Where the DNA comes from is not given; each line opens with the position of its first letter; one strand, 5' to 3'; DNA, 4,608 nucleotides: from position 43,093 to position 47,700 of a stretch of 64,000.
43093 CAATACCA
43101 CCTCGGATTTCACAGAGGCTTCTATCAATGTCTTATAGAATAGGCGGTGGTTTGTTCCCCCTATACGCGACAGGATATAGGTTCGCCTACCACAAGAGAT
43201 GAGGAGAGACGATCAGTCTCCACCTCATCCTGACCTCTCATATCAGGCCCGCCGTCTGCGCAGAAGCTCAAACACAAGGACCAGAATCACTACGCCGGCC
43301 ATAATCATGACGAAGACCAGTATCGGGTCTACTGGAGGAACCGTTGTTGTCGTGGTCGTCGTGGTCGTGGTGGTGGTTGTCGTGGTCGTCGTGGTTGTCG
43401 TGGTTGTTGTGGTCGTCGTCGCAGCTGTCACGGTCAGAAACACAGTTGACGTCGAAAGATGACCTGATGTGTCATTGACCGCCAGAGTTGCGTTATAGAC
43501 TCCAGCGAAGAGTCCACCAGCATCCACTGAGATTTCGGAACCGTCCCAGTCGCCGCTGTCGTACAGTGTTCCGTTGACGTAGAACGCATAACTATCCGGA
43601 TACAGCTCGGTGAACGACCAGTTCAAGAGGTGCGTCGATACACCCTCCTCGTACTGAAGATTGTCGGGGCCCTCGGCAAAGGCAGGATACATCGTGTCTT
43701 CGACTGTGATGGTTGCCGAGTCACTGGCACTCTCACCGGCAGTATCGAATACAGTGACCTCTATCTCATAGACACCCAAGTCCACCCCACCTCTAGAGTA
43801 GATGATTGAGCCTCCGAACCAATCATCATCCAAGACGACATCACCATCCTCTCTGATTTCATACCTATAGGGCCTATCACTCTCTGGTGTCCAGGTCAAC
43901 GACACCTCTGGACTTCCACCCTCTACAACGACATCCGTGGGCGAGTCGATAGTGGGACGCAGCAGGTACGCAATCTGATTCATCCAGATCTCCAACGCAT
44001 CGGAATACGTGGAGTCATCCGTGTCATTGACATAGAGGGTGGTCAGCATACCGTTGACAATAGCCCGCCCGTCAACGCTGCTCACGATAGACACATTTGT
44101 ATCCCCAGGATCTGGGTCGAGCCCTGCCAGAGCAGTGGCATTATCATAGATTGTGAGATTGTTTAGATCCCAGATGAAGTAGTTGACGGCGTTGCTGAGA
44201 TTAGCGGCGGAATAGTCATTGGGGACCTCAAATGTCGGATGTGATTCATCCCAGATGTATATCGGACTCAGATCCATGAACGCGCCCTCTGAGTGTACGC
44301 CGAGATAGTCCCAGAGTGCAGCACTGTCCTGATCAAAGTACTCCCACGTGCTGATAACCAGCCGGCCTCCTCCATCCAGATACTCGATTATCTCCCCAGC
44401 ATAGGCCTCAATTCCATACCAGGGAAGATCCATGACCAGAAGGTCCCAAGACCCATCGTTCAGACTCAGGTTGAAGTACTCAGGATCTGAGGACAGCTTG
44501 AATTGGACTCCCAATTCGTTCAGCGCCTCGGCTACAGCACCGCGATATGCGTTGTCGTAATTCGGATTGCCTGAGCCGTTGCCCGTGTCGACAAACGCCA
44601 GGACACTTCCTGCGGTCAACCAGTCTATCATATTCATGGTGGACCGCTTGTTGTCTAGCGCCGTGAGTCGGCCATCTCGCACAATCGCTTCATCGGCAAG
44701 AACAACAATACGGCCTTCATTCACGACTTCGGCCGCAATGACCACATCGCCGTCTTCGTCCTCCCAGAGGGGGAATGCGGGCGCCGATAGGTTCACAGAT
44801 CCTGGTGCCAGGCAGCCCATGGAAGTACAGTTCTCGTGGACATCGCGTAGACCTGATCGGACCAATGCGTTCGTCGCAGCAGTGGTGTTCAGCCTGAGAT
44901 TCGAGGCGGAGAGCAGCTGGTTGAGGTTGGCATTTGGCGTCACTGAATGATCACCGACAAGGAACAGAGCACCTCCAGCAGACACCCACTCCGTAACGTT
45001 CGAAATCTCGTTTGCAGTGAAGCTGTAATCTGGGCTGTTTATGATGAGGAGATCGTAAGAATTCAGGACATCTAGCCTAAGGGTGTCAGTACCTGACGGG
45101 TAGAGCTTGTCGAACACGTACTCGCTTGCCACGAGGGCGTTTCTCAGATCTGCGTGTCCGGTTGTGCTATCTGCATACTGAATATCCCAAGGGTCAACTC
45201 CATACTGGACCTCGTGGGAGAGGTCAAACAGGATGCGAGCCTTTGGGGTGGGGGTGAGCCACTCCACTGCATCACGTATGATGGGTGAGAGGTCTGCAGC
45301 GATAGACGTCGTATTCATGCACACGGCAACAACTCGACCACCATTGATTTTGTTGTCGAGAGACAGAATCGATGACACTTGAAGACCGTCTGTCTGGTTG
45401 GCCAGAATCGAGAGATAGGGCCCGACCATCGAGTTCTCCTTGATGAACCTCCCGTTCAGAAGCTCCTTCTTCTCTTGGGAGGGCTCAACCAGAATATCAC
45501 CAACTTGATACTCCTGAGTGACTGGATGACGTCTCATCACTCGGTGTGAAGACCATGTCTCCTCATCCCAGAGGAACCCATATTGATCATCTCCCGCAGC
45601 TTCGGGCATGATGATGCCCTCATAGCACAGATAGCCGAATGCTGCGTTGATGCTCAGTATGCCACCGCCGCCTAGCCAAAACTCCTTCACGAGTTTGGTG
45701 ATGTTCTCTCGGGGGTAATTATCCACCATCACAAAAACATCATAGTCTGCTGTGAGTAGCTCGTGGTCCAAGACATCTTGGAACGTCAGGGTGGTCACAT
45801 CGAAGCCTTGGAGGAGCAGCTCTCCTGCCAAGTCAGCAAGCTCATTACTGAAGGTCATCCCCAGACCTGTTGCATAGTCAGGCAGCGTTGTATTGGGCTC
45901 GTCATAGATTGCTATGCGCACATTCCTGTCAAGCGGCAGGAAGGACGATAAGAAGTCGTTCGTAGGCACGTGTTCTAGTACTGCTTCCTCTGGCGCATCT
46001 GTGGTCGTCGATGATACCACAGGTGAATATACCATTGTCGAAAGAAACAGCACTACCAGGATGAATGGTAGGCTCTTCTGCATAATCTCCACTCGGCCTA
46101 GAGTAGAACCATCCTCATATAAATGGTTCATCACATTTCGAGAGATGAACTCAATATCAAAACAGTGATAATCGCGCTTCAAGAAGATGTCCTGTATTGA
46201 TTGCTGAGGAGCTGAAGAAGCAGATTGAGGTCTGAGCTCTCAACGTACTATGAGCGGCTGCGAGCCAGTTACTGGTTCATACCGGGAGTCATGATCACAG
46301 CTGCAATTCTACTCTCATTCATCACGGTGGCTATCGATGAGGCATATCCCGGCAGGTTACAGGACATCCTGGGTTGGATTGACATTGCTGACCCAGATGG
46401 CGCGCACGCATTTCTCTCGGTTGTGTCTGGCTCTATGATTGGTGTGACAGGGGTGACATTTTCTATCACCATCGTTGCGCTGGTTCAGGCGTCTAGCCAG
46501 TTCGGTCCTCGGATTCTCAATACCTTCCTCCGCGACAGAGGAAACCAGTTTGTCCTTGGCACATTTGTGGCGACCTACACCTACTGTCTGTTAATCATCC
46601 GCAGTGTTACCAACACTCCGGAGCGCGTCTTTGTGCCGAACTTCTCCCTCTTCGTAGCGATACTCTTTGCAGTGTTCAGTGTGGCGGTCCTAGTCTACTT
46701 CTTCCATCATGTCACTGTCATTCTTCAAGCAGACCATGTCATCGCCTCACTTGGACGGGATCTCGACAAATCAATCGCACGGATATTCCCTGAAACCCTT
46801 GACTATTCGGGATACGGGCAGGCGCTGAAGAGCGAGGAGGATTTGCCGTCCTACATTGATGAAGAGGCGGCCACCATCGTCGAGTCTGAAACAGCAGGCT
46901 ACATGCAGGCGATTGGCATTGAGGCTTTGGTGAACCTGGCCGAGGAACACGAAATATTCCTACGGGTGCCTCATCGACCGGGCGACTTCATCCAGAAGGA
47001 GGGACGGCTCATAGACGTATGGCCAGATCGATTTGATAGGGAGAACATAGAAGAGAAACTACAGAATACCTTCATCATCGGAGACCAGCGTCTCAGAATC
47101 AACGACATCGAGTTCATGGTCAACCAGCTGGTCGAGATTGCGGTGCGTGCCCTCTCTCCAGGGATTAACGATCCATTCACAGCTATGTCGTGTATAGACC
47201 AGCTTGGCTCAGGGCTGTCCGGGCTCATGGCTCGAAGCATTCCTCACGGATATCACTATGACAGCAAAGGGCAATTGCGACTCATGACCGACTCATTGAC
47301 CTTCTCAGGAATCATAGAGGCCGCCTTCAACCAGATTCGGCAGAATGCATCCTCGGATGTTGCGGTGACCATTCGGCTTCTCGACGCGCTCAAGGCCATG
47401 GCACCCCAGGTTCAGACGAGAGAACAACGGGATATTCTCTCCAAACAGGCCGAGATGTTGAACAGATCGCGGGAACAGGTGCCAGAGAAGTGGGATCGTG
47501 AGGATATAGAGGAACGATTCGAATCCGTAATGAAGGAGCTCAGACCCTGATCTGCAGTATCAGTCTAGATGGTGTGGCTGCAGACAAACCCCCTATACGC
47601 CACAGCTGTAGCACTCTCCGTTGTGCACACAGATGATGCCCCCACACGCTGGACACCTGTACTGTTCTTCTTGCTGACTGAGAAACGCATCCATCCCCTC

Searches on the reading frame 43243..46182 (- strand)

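Call 19: search_protein_families(library=pfam, proteins=[window:43243-46182:-], max_evalue=0.001)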
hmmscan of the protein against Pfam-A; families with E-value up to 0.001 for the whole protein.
window:43243-46182:- (979 aa): 3 families
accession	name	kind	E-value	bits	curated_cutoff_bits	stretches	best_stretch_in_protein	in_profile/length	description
PF14258.12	DUF4350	-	1.6e-08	35.4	30.4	1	365-518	38-180/181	Domain of unknown function (DUF4350)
PF23355.1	IFT52_GIFT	-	0.00037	20.1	27.2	0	365-435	35-107/246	IFT52 GIFT domain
PF09822.16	ABC_transp_aux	-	0.0008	19.2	34.7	1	345-434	20-117/288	ABC-type uncharacterized transport system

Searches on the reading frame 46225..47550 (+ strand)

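Call 19: search_protein_families(library=pfam, proteins=[window:46225-47550:+], max_evalue=0.001)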
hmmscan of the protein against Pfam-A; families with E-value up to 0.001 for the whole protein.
window:46225-47550:+ (441 aa): 1 family
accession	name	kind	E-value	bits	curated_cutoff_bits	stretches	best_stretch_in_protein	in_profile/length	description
PF10011.15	DUF2254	-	1e-124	416.5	28.8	1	13-390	1-367/368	Predicted membrane protein (DUF2254)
